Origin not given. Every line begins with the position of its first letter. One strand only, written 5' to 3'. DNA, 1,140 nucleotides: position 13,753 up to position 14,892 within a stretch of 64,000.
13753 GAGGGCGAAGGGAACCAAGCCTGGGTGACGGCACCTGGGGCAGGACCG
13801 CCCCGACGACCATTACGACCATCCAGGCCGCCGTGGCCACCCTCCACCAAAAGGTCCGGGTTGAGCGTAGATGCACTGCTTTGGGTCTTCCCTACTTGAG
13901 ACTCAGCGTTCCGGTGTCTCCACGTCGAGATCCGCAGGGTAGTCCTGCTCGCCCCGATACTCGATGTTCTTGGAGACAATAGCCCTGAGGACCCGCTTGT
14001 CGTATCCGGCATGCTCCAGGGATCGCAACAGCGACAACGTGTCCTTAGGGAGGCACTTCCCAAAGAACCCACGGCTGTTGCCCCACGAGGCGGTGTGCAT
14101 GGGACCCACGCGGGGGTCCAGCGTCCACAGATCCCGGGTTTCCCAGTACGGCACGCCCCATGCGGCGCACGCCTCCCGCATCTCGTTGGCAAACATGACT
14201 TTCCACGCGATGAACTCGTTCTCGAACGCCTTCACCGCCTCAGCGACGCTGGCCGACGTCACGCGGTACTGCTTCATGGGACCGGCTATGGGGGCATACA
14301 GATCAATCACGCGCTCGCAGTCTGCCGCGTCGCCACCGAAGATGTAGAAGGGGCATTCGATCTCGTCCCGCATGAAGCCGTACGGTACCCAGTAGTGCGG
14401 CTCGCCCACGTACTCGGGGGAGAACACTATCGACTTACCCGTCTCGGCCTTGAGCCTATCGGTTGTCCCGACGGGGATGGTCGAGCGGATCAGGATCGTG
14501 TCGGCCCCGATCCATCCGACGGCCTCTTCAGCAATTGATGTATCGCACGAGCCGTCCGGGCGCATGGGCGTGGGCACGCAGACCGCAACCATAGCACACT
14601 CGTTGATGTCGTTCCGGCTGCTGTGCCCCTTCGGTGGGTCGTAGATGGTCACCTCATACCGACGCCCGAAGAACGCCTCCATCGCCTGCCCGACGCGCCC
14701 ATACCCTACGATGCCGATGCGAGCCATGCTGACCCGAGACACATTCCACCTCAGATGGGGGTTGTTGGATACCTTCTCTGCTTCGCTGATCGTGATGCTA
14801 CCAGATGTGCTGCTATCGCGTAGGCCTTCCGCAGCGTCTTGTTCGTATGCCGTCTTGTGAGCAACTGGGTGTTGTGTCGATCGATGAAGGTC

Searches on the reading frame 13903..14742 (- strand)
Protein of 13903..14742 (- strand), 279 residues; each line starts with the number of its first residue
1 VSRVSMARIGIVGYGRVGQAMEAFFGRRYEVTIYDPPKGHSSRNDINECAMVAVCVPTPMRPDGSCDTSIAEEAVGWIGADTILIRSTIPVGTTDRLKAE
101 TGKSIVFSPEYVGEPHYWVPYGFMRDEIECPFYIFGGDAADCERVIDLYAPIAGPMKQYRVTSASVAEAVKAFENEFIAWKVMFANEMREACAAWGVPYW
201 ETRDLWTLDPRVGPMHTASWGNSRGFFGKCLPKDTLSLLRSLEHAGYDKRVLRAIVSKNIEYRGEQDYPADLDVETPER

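Call 70: search_protein_families(library=pfam, proteins=[window:13903-14742:-], max_evalue=0.01)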
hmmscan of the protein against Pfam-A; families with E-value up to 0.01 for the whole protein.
window:13903-14742:- (279 aa): 2 families
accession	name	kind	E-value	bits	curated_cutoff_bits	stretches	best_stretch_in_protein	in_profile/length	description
PF00984.24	UDPG_MGDP_dh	-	6.7e-17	61.8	25.4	1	166-259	2-92/94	UDP-glucose/GDP-mannose dehydrogenase family, central domain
PF03721.20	UDPG_MGDP_dh_N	-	6.4e-08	32.8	27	1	43-112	71-156/187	UDP-glucose/GDP-mannose dehydrogenase family, NAD binding domain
